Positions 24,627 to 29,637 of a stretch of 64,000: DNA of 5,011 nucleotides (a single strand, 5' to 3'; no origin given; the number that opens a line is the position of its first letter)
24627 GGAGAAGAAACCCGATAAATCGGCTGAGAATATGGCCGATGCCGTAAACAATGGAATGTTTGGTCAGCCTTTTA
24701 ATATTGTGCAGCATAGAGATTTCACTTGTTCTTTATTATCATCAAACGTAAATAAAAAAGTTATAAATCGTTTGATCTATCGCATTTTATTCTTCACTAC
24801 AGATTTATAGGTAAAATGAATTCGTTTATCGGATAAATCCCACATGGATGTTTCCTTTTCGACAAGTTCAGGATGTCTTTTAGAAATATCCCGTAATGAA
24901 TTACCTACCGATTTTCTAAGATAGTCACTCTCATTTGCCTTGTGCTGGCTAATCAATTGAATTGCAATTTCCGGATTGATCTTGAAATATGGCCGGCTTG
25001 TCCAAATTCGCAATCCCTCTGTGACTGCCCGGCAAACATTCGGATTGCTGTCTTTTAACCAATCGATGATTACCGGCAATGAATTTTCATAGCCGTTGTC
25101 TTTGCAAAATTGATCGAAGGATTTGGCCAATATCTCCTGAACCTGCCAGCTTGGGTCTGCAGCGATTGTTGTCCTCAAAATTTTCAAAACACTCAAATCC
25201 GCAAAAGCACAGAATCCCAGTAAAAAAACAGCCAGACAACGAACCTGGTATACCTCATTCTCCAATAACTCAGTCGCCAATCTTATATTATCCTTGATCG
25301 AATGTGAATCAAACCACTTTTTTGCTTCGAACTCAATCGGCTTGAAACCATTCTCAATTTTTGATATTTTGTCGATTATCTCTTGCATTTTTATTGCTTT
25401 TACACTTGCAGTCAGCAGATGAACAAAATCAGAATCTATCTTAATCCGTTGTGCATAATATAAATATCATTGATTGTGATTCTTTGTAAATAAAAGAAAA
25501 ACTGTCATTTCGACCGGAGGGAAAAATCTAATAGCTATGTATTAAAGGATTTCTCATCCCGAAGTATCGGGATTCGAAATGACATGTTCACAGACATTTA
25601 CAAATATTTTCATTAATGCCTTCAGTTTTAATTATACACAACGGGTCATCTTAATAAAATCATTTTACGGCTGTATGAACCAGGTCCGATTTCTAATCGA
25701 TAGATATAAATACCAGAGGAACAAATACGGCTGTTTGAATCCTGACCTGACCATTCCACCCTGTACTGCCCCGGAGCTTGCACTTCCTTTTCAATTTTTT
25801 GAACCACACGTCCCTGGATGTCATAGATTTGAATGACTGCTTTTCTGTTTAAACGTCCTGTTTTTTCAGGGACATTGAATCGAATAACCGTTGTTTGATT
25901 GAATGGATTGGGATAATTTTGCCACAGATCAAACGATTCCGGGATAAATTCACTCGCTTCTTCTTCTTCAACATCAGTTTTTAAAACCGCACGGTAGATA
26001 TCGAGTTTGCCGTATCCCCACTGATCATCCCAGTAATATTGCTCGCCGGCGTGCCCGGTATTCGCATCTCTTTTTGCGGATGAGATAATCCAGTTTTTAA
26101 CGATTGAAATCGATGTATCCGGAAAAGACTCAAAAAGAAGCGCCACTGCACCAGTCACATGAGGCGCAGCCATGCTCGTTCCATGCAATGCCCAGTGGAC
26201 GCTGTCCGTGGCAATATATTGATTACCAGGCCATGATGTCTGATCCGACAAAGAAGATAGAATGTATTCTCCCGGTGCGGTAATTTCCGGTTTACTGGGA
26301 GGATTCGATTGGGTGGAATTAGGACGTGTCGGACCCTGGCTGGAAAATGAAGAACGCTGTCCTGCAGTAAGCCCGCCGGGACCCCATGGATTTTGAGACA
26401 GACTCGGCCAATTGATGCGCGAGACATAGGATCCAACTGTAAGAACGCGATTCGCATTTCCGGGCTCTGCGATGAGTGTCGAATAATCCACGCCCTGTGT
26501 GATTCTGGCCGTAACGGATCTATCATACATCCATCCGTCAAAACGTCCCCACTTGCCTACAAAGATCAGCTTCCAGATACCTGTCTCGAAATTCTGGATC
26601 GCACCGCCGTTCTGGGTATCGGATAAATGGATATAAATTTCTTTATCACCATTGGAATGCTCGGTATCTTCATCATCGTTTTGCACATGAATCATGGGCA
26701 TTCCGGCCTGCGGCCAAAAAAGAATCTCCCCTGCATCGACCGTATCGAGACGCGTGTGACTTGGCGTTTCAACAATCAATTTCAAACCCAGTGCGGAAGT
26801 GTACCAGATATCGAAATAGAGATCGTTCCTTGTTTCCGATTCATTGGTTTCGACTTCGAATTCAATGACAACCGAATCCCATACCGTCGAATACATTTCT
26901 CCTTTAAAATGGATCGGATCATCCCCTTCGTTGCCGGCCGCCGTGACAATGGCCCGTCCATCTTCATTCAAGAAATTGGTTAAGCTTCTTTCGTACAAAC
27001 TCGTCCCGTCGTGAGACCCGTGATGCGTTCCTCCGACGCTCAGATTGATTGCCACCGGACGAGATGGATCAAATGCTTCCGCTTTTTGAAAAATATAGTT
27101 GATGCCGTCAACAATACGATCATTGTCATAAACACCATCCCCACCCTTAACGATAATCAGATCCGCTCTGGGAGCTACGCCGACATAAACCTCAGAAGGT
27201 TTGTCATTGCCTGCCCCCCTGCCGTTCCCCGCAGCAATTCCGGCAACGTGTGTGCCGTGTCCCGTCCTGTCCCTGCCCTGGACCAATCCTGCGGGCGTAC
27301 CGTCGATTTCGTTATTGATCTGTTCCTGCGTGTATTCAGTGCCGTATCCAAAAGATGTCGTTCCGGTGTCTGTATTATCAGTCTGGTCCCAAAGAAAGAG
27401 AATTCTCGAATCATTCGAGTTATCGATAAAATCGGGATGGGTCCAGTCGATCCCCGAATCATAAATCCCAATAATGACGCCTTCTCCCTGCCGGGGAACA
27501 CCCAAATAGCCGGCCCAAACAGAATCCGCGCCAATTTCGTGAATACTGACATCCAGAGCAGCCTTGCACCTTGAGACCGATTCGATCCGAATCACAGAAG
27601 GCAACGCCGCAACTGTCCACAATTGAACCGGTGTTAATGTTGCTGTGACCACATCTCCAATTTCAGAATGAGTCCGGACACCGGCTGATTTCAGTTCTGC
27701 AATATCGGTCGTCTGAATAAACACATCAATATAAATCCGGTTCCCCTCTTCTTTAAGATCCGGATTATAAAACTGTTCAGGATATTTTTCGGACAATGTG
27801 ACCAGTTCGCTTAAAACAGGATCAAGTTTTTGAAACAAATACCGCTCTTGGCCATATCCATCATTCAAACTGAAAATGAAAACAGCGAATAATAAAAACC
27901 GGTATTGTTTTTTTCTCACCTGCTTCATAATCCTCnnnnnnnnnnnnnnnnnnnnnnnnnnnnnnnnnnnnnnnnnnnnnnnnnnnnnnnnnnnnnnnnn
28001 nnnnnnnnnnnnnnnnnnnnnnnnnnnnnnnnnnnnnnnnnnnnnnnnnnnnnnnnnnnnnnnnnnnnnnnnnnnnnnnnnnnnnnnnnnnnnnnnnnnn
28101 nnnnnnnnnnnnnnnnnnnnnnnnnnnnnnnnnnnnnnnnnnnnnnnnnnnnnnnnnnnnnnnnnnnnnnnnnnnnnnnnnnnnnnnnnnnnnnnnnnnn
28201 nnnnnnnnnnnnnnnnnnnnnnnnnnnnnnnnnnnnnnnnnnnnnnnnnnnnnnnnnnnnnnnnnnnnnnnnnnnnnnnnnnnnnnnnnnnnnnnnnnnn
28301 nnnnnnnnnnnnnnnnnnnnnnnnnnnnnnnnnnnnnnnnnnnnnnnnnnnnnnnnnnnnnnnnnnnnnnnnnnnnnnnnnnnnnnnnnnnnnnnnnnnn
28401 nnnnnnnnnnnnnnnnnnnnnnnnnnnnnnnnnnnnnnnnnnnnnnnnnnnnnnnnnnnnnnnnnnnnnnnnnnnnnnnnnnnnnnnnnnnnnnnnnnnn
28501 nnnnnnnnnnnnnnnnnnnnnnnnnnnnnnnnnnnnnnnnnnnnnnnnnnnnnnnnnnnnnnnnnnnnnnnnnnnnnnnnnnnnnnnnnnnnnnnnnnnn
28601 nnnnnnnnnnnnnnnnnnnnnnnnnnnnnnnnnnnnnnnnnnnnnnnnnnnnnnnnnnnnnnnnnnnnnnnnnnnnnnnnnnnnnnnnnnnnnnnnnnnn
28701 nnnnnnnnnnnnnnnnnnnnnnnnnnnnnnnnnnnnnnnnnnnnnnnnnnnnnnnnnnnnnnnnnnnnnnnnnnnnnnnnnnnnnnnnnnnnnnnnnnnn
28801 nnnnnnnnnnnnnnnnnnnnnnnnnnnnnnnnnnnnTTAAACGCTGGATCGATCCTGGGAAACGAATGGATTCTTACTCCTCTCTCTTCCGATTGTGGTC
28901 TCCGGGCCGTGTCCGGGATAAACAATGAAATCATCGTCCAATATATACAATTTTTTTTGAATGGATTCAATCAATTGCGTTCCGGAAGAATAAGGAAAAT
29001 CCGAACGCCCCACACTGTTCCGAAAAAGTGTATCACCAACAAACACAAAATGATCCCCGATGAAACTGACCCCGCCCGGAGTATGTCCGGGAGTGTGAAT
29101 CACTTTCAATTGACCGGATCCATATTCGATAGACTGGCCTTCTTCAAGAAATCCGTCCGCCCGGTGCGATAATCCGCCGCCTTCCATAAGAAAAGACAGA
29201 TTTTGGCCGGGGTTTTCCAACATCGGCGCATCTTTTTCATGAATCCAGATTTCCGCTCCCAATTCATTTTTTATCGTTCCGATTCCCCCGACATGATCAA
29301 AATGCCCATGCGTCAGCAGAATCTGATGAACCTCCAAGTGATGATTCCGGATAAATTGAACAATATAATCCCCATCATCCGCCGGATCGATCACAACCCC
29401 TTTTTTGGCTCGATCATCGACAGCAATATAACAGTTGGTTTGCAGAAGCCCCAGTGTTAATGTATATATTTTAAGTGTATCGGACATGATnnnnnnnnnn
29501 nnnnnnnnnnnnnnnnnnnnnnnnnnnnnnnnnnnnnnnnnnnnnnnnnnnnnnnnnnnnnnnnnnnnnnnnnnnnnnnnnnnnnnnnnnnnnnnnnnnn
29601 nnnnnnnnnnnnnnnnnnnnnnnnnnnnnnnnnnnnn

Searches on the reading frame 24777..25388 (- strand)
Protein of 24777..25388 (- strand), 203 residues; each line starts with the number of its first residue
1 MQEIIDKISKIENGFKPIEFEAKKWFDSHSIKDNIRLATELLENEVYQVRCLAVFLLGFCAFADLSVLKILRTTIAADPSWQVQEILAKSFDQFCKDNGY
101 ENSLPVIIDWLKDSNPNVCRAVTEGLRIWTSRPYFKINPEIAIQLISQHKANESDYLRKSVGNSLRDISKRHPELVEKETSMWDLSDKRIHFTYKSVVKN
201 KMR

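Call 26: search_protein_families(library=pfam, max_evalue=0.00001, proteins=[window:24777-25388:-])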
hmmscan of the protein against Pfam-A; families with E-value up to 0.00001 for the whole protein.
window:24777-25388:- (203 aa): 3 families
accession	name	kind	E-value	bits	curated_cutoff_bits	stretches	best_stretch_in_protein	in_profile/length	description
PF08713.17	DNA_alkylation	-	1.3e-12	48.3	21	1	22-177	39-191/213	DNA alkylation repair enzyme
PF13646.12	HEAT_2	-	6.9e-10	39.5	27.7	0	40-124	6-85/88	HEAT repeats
PF02985.28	HEAT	-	1.5e-08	34.6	23.5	0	104-126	2-24/31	HEAT repeat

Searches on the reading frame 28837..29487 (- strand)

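Call 26: search_protein_families(library=pfam, max_evalue=0.00001, proteins=[window:28837-29487:-])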
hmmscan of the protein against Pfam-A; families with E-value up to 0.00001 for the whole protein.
window:28837-29487:- (216 aa): 2 families
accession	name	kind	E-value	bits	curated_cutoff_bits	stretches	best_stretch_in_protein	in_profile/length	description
PF00753.33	Lactamase_B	-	6e-30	105.1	22.7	1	13-193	2-196/196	Metallo-beta-lactamase superfamily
PF12706.13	Lactamase_B_2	-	2e-06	28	27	1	32-140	4-116/200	Beta-lactamase superfamily domain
